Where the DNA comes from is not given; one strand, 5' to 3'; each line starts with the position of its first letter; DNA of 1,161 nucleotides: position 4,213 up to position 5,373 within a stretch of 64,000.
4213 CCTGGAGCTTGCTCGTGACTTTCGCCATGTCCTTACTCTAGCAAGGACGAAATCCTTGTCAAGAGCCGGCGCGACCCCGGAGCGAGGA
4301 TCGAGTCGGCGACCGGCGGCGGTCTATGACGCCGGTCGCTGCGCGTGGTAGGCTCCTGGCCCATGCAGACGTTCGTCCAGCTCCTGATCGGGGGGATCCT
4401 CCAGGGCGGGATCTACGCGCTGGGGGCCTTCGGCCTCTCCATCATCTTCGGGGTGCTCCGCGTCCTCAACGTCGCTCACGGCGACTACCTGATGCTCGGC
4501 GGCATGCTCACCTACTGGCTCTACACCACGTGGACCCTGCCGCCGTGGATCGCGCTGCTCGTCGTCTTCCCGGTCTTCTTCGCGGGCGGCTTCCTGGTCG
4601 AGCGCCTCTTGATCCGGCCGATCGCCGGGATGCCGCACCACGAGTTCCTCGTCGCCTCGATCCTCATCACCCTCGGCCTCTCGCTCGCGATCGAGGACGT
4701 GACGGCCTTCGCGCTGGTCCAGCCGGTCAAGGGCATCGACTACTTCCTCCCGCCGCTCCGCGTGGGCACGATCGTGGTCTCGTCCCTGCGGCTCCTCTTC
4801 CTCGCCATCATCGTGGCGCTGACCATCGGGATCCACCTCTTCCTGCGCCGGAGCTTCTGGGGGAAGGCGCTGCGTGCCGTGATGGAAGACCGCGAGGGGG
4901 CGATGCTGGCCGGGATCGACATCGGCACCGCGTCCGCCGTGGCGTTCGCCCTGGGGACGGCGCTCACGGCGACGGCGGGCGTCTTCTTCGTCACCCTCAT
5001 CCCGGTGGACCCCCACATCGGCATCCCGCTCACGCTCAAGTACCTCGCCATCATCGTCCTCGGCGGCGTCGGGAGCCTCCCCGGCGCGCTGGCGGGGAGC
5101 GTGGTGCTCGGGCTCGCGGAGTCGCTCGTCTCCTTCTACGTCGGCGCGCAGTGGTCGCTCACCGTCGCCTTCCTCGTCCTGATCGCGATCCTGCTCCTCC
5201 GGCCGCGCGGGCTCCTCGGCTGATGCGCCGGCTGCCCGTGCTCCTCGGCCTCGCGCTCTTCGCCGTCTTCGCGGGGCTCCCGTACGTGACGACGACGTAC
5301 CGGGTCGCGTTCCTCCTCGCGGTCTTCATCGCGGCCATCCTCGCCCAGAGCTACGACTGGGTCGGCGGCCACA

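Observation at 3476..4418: vapBC cassette inserted into the livH start, duplicating 56 bp and separating livH from its SD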

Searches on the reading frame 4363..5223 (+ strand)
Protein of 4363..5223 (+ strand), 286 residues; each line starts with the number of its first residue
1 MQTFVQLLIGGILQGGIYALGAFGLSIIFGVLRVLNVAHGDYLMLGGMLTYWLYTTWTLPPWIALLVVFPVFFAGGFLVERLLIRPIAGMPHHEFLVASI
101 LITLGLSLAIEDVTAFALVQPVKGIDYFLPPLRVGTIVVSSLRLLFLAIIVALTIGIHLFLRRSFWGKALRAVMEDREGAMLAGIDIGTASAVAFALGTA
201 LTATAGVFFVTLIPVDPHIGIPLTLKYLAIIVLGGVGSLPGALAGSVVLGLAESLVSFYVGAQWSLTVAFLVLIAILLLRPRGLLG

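Call 9: search_protein_families(library=pfam, proteins=[window:4363-5223:+], max_evalue=0.01)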
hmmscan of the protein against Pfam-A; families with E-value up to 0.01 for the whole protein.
window:4363-5223:+ (286 aa): 1 family
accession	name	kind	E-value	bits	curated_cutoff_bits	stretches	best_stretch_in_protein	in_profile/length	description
PF02653.21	BPD_transp_2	-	7.1e-36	124.2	26.8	1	8-277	2-269/269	Branched-chain amino acid transport system / permease component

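Call 11: find_related_loci(query=window:4363-5223:+, collection=genome_contigs, flank=6000)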
Query window:4363-5223:+ (286 aa) in genome_contigs; peptide patterns used: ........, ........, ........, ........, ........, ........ (x = any residue, [..] = any of these).
67 stretches matched a pattern; 11 encode a relative of the query (tblastn E <= 1e-3); 11 distinct loci.
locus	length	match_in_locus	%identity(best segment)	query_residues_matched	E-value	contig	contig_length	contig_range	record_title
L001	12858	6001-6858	86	1-286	2e-153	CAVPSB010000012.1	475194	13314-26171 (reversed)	MAG: uncultured Candidatus Rokubacteria bacterium isolate MFD10007.bin.2.196 genome assembly, contig: contig_14730, whol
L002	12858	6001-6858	87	1-286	3e-152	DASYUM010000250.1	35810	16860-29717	MAG TPA_asm: Candidatus Methylomirabilota bacterium isolate SMAG_U4595 k141_2725248, whole genome shotgun sequence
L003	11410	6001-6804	87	3-270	6e-149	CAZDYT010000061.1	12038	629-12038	MAG TPA_asm: uncultured bacterium isolate binchicken_co95_48 genome assembly, contig: NODE_2629_length_12038_cov_6.73562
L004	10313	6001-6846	86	1-282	2e-142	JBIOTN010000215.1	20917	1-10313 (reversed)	MAG: Candidatus Rokuibacteriota bacterium isolate MAG159 k127_514175, whole genome shotgun sequence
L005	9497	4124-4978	75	1-285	1e-137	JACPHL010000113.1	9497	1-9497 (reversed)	MAG: Candidatus Rokuibacteriota bacterium isolate NC_groundwater_413_Ag_B-0.1um_71_11 GD18-4_B1_scaffold_426463, whole g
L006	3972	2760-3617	69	1-286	9e-127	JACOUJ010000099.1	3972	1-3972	MAG: Candidatus Rokuibacteriota bacterium isolate NC_groundwater_67_Pr7_S-0.65um_64_12 FFV18_Sp65_scaffold_32596, whole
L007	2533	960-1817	69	1-286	3e-124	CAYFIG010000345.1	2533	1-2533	MAG TPA_asm: uncultured bacterium isolate ERP013524_co1_26 genome assembly, contig: NODE_17016_length_2533_cov_3.618241,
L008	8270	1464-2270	65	18-286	5e-111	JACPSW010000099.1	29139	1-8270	MAG: Candidatus Rokuibacteriota bacterium isolate NC_groundwater_716_Ag_S-0.2um_69_13 S36_SO-2_scaffold_334351, whole ge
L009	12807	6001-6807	65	18-286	2e-109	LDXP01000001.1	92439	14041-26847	MAG: Candidatus Rokubacteria bacterium CSP1-6 XU13_C0001, whole genome shotgun sequence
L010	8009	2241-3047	65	18-286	4e-105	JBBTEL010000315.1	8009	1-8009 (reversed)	MAG: Candidatus Methylomirabilota bacterium isolate H43-bin120_1 H43_bin120_1_000000000315, whole genome shotgun sequenc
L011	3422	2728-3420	64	18-248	7e-90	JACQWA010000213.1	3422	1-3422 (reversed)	MAG: Candidatus Rokuibacteriota bacterium isolate NC_groundwater_1477_Ag_S-0.65um_67_43 S_p65_S5_coassembly_k141_2668284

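Call 20: find_encoding_contigs(protein=window:4363-5223:+, flank=6000, max_places=10)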
Protein window:4363-5223:+ (286 aa): 5 contigs read that carry it; 3 places shown.
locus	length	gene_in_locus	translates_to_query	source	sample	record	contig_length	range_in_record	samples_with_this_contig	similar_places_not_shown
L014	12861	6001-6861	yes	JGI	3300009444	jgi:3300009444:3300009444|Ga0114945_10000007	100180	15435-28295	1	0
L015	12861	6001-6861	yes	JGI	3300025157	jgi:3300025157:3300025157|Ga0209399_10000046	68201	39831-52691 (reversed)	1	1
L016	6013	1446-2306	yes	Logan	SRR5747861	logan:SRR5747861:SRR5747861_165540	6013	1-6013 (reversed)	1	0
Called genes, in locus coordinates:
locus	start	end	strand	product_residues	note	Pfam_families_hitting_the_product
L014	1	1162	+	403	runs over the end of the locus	PF13433:Peripla_BP_5 (weak), PF13458:Peripla_BP_6, PF01094:ANF_receptor, PF13433:Peripla_BP_5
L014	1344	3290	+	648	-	PF05378:Hydant_A_N, PF01968:Hydantoinase_A, PF19278:Hydant_A_C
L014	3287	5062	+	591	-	PF02538:Hydantoinase_B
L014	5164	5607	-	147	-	PF01850:PIN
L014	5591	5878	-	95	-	PF04014:MazE_antitoxin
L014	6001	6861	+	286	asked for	PF02653:BPD_transp_2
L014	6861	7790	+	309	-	PF02653:BPD_transp_2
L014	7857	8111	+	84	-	-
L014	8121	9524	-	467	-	PF00224:PK, PF02887:PK_C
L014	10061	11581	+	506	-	PF00723:Glyco_hydro_15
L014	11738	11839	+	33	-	-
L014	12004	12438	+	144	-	-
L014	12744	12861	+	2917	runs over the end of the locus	PF10091:Glycoamylase, PF06165:GH94_b-supersand, PF17167:Glyco_hydro_94, PF03633:Glyco_hydro_65C (weak)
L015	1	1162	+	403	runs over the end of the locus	PF13433:Peripla_BP_5 (weak), PF13458:Peripla_BP_6, PF01094:ANF_receptor, PF13433:Peripla_BP_5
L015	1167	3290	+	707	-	PF05378:Hydant_A_N, PF01968:Hydantoinase_A, PF19278:Hydant_A_C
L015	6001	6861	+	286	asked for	PF02653:BPD_transp_2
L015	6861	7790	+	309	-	PF02653:BPD_transp_2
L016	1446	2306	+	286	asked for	PF02653:BPD_transp_2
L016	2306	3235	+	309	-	PF02653:BPD_transp_2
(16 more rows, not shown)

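Call 35: find_related_loci(query=window:4363-5223:+, collection=metagenome_contigs, flank=4000)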
Query window:4363-5223:+ (286 aa) in metagenome_contigs; peptide patterns used: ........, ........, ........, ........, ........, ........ (x = any residue, [..] = any of these).
162 stretches matched a pattern; 23 encode a relative of the query (tblastn E <= 1e-3); 23 distinct loci.
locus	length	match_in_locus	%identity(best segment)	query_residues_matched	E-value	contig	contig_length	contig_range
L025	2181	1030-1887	86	1-286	3e-164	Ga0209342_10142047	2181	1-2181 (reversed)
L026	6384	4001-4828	85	1-276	6e-151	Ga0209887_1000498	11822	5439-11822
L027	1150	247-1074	85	1-276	4e-165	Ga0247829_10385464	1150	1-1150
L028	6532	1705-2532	84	1-276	1e-146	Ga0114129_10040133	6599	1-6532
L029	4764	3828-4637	85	1-270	4e-148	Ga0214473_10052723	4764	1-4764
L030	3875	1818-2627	85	1-270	2e-149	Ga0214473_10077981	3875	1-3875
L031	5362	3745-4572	83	1-276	2e-145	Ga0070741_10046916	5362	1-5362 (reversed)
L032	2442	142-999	75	1-286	3e-146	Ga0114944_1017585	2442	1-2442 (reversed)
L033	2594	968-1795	78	1-276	5e-142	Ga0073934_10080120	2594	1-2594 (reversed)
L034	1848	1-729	86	44-286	3e-140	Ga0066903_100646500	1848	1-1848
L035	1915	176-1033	69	1-286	2e-130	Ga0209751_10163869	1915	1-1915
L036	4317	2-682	85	50-276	1e-121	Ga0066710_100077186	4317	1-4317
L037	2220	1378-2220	65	1-281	6e-117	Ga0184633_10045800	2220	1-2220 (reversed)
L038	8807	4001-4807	65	18-286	2e-109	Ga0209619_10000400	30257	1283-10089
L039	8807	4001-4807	65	18-286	2e-109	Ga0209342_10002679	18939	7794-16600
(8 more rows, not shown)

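Call 60: search_protein_families(library=ncbifam, proteins=[window:4363-5223:+, L002:5196-5486:+, L002:5480-5911:+, L004:5459-6001:+], max_evalue=0.001)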
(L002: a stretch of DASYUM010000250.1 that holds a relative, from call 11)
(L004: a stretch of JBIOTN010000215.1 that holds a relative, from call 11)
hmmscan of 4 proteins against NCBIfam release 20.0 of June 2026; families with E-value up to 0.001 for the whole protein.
window:4363-5223:+ (286 aa): 8 families
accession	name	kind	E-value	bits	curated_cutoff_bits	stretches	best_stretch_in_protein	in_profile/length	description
TIGR03409.1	urea_trans_UrtB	equivalog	3.3e-41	141.9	250.3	1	8-285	4-286/291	urea ABC transporter permease subunit UrtB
NF008011.0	PRK10740.1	equivalog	2.5e-27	96.3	379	1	4-286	8-301/308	high-affinity branched-chain amino acid ABC transporter permease LivH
TIGR03622.1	urea_t_UrtB_arc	equivalog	5.6e-26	91.5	374.25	1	19-285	15-277/284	urea ABC transporter, permease protein UrtB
TIGR03408.1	urea_trans_UrtC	equivalog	4.7e-09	36.4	296.2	1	145-286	170-312/313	urea ABC transporter permease subunit UrtC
TIGR03727.1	urea_t_UrtC_arc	equivalog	6.5e-08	31.8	575.55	1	139-285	192-338/369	urea ABC transporter, permease protein UrtC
NF011961.0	PRK15432.1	equivalog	5.1e-07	29.2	388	1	139-280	159-304/344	autoinducer 2 ABC transporter permease LsrC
NF008441.0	PRK11285.1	equivalog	1.2e-05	24.6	378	1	149-246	184-288/333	L-arabinose ABC transporter permease AraH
NF040906.3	GguB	equivalog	0.00047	19.5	450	1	147-276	228-365/375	multiple monosaccharide ABC transporter permease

L002:5196-5486:+ (96 aa): 1 family
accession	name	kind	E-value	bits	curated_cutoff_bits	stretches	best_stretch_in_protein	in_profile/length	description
TIGR01552.1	phd_fam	subfamily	3.6e-10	39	20.8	1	7-53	5-51/53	type II toxin-antitoxin system prevent-host-death family antitoxin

L002:5480-5911:+ (143 aa): 0 families

L004:5459-6001:+ (180 aa): 1 family
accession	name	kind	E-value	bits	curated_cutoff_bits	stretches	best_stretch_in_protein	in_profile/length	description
NF002994.0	PRK03757.1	equivalog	2.6e-42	144.7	232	1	8-151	31-174/191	YceI family protein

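Call 70: find_homologous_proteins(query=window:4363-5223:+, max_evalue=1e-60)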
Query window:4363-5223:+ (286 aa): 189 proteins with E <= 1e-60 among 8000 candidates; the best 120 are listed.
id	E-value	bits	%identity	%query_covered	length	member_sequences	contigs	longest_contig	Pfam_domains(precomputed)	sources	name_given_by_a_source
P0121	5.8e-170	583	100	100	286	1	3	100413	PF02653.22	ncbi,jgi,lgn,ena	-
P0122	7.7e-170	582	100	100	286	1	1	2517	PF02653.22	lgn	-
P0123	1.2e-165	568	97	100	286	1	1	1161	PF02653.22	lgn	-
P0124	3.0e-160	551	92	97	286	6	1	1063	PF02653.22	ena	-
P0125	2.5e-154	531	89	97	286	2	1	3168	PF02653.22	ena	-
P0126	2.2e-152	525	88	97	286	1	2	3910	PF02653.22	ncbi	-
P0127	1.1e-151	523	86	100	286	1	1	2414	PF02653.22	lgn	-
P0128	5.5e-151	520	89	94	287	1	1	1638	PF02653.22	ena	-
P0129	9.5e-150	516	86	100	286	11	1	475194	PF02653.22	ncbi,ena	-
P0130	1.0e-149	516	87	97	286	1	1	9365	PF02653.22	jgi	-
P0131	1.3e-149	516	86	100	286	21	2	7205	PF02653.22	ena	-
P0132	1.5e-149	516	86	100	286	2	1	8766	PF02653.22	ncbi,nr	ncbi:MAG TPA: branched-chain amino acid ABC transporter permease [Methylomirabilota bacterium]|nr:br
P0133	3.6e-149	514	87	94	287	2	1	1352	PF02653.22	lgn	-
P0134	5.5e-149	514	87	94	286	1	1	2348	PF02653.22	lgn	-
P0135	7.1e-149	513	87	100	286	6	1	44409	PF02653.22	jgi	jgi:branched-chain amino acid transport system permease protein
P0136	7.3e-149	513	86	97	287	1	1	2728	PF02653.22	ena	-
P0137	9.0e-149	513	88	97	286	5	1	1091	PF02653.22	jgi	jgi:branched-chain amino acid transport system permease protein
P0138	1.7e-148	512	85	97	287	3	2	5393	PF02653.22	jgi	-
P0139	2.3e-148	512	87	94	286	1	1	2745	PF02653.22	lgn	-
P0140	3.3e-148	511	87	94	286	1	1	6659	PF02653.22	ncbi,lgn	ncbi:MAG: branched-chain amino acid ABC transporter permease [Candidatus Rokuibacteriota bacterium]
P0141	6.0e-148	510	86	97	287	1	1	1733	PF02653.22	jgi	jgi:branched-chain amino acid transport system permease protein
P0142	6.8e-148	510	86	97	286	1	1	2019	PF02653.22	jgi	jgi:branched-chain amino acid transport system permease protein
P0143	8.2e-148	510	87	100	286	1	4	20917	PF02653.22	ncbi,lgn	-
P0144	1.4e-147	509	86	94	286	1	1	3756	PF02653.22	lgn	-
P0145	1.8e-147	509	86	97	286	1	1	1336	PF02653.22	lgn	-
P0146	1.9e-147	509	86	94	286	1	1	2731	PF02653.22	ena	-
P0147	2.1e-147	509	86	97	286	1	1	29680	PF02653.22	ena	-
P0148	2.4e-147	508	86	97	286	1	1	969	PF02653.22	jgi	jgi:branched-chain amino acid transport system permease protein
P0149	2.4e-147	508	85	97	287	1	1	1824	PF02653.22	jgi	jgi:branched-chain amino acid transport system permease protein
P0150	2.7e-147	508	87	94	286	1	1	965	PF02653.22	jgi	-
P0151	3.4e-147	508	86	97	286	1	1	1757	PF02653.22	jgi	jgi:branched-chain amino acid transport system permease protein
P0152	3.9e-147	508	85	96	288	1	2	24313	PF02653.22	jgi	jgi:branched-chain amino acid transport system permease protein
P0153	4.5e-147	508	85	100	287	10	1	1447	PF02653.22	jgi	jgi:branched-chain amino acid transport system permease protein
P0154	4.9e-147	507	87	97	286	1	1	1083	PF02653.22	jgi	jgi:branched-chain amino acid transport system permease protein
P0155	8.6e-147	507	86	94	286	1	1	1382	PF02653.22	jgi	jgi:branched-chain amino acid transport system permease protein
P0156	9.7e-147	506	86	94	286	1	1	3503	PF02653.22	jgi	jgi:branched-chain amino acid transport system permease protein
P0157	1.5e-146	506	86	97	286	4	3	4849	PF02653.22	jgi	jgi:branched-chain amino acid transport system permease protein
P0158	1.6e-146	506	86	94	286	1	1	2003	PF02653.22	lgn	-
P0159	2.4e-146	505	84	97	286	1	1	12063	PF02653.22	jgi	jgi:branched-chain amino acid transport system permease protein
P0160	2.8e-146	505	86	94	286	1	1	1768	PF02653.22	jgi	-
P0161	3.0e-146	505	86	94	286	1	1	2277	PF02653.22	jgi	-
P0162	3.9e-146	504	85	94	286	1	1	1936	PF02653.22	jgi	-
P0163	4.9e-146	504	84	97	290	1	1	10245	PF02653.22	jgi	jgi:branched-chain amino acid transport system permease protein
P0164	4.9e-146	504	84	96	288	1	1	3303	PF02653.22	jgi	jgi:branched-chain amino acid transport system permease protein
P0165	1.1e-145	503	86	94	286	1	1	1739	PF02653.22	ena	-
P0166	1.8e-145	502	86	97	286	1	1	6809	PF02653.22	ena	-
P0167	1.9e-145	502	86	94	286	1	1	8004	PF02653.22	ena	-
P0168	3.3e-145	501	84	94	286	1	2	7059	PF02653.22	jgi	jgi:branched-chain amino acid transport system permease protein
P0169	5.4e-145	501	86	94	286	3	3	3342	PF02653.22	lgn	-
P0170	1.2e-144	500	84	97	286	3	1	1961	PF02653.22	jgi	jgi:branched-chain amino acid transport system permease protein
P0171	1.2e-144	500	84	97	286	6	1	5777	PF02653.22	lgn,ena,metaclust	metaclust:\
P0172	3.2e-144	498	84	100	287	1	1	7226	PF02653.22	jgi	jgi:branched-chain amino acid transport system permease protein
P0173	4.0e-144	498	85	94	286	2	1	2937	PF02653.22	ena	-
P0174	9.5e-143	493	83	97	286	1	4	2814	PF02653.22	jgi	jgi:branched-chain amino acid transport system permease protein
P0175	1.2e-142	493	84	96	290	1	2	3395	PF02653.22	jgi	jgi:branched-chain amino acid transport system permease protein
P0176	2.6e-142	492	86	98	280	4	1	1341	PF02653.22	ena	-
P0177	4.2e-142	491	84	94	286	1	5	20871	PF02653.22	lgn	-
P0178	8.2e-142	490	83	100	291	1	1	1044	PF02653.22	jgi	jgi:branched-chain amino acid transport system permease protein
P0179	1.4e-141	490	83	97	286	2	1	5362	PF02653.22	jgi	-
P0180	1.8e-140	486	83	100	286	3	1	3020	PF02653.22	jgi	jgi:branched-chain amino acid transport system permease protein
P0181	6.0e-139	481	85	93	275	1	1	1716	PF02653.22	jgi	jgi:branched-chain amino acid transport system permease protein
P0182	4.7e-138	478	81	93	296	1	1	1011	PF02653.22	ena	-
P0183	5.5e-136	471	79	100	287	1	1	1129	PF02653.22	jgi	jgi:branched-chain amino acid transport system permease protein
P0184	1.5e-135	470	81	94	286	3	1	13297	PF02653.22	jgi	jgi:branched-chain amino acid transport system permease protein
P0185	3.1e-132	459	78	97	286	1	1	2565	PF02653.22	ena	-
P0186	6.8e-131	454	77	100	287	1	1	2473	PF02653.22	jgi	jgi:branched-chain amino acid transport system permease protein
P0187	1.3e-130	454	76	94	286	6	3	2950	PF02653.22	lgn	-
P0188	5.2e-129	448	76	100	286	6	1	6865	PF02653.22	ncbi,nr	ncbi:MAG: branched-chain amino acid ABC transporter permease [Candidatus Rokubacteria bacterium]|nr:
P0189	1.6e-124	434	74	100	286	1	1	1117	PF02653.22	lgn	-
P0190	1.2e-122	427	85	81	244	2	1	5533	PF02653.22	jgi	jgi:branched-chain amino acid transport system permease protein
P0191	3.1e-120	419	85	85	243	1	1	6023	PF02653.22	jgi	jgi:branched-chain amino acid transport system permease protein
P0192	1.8e-119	417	82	81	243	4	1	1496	PF02653.22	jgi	jgi:branched-chain amino acid transport system permease protein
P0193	2.3e-119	417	84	80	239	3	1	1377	PF02653.22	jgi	jgi:branched-chain amino acid transport system permease protein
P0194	3.9e-118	413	84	80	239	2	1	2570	PF02653.22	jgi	jgi:branched-chain amino acid transport system permease protein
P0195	7.3e-118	412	69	100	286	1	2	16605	PF02653.22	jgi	jgi:branched-chain amino acid transport system permease protein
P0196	1.0e-116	408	69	97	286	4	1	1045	PF02653.22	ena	-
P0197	1.5e-116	407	69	100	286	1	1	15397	PF02653.22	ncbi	-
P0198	1.6e-116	407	70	100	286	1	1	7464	PF02653.22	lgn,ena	-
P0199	1.8e-116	407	70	100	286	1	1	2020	PF02653.22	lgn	-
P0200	4.1e-116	406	69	100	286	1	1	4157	PF02653.22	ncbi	-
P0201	4.1e-116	406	69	100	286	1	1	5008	PF02653.22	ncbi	-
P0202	4.4e-116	406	69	100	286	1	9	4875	PF02653.22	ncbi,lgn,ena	-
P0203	7.0e-116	405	69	100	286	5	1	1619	PF02653.22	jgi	jgi:branched-chain amino acid transport system permease protein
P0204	8.1e-116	405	69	100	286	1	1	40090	PF02653.22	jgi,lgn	jgi:branched-chain amino acid transport system permease protein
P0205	8.6e-116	405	69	100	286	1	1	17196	PF02653.22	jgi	-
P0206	1.4e-115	404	69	100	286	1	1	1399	PF02653.22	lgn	-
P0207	2.2e-115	404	69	100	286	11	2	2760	PF02653.22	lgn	-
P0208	2.6e-115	403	69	100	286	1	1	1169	PF02653.22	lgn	-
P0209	2.8e-115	403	69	100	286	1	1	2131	PF02653.22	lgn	-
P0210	6.7e-115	402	69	100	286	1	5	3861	PF02653.22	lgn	-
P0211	1.1e-114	401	69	100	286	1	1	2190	PF02653.22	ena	-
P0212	1.3e-114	401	69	100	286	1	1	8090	PF02653.22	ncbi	-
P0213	1.4e-114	401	67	100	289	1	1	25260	PF02653.22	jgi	jgi:branched-chain amino acid transport system permease protein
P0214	2.2e-114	400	69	100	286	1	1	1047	PF02653.22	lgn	-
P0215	2.7e-114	400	69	100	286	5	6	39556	PF02653.22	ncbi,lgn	-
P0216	4.1e-114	399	66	100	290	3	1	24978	PF02653.22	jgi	jgi:branched-chain amino acid transport system permease protein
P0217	4.5e-114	399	67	100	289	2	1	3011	PF02653.22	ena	-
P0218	5.5e-114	399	69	100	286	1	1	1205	PF02653.22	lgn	-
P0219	2.0e-113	397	67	100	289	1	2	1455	PF02653.22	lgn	-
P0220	2.8e-113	397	68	100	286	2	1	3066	PF02653.22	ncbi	-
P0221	4.1e-113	396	66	100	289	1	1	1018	PF02653.22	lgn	-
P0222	5.4e-113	396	66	100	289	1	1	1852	PF02653.22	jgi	jgi:branched-chain amino acid transport system permease protein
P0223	2.7e-112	393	81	85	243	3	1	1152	PF02653.22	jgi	jgi:branched-chain amino acid transport system permease protein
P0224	3.3e-112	393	69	100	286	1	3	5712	PF02653.22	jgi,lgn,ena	-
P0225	9.9e-111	388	68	100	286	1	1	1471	PF02653.22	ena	-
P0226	1.2e-108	381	66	100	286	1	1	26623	PF02653.22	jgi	jgi:branched-chain amino acid transport system permease protein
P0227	4.4e-107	376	65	100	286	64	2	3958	PF02653.22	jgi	jgi:branched-chain amino acid transport system permease protein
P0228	1.9e-103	364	66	99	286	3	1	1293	PF02653.22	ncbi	-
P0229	3.6e-102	360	63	100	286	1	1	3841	PF02653.22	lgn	-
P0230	3.2e-101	357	63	100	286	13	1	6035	PF02653.22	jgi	jgi:branched-chain amino acid transport system permease protein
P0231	2.5e-100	354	62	99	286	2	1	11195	PF02653.22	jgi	jgi:branched-chain amino acid transport system permease protein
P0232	4.1e-100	353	63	100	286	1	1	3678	PF02653.22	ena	-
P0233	1.8e-99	351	61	100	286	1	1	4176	PF02653.22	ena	-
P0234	2.0e-99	351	62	99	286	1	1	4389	PF02653.22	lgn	-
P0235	1.5e-98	348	62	100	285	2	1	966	PF02653.22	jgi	jgi:branched-chain amino acid transport system permease protein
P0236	1.6e-98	348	61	100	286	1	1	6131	PF02653.22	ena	-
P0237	2.2e-98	348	62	100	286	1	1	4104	PF02653.22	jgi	jgi:branched-chain amino acid transport system permease protein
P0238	1.0e-97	346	62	100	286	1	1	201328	PF02653.22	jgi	jgi:branched-chain amino acid transport system permease protein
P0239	3.5e-97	344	62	100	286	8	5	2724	PF02653.22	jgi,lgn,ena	-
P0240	4.7e-97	343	61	100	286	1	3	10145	PF02653.22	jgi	jgi:branched-chain amino acid transport system permease protein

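Call 71: find_encoding_contigs(protein=P0123, flank=4000, max_places=6)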
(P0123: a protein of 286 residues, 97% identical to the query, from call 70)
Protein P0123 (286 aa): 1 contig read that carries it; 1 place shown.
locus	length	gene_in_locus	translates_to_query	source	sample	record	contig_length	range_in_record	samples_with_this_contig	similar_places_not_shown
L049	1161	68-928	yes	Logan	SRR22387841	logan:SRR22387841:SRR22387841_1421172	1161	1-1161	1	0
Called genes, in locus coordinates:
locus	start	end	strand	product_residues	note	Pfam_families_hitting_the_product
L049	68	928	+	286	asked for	PF02653:BPD_transp_2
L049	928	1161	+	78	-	?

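Call 72: find_encoding_contigs(protein=P0124, flank=4000, max_places=6)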
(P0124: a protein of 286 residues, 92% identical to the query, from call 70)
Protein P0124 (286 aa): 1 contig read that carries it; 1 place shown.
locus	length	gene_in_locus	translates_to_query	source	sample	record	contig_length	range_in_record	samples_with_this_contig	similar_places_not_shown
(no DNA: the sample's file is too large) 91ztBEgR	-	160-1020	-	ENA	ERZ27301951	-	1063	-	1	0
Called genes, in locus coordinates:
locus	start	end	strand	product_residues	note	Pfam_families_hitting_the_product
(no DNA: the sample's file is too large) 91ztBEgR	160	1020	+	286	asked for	PF02653:BPD_transp_2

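Call 73: find_encoding_contigs(protein=P0125, flank=4000, max_places=6)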
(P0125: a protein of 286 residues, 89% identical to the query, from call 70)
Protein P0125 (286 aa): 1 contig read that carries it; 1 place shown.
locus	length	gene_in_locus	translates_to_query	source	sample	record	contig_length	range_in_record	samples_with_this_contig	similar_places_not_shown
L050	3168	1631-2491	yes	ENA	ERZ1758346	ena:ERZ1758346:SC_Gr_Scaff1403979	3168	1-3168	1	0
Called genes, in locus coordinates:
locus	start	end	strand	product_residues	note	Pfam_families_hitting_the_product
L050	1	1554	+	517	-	?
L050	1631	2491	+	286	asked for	PF02653:BPD_transp_2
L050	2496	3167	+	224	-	?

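Call 77: find_encoding_contigs(protein=P0122, flank=4000, max_places=6)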
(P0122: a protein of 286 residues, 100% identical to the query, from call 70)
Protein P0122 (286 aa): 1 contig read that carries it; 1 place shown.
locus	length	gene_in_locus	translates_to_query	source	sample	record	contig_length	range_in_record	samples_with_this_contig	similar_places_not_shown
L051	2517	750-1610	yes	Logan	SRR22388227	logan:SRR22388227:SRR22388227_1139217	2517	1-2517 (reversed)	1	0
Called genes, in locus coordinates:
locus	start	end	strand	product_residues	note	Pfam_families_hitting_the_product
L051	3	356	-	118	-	?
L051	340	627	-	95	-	PF04014:MazE_antitoxin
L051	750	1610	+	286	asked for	PF02653:BPD_transp_2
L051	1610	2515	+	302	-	?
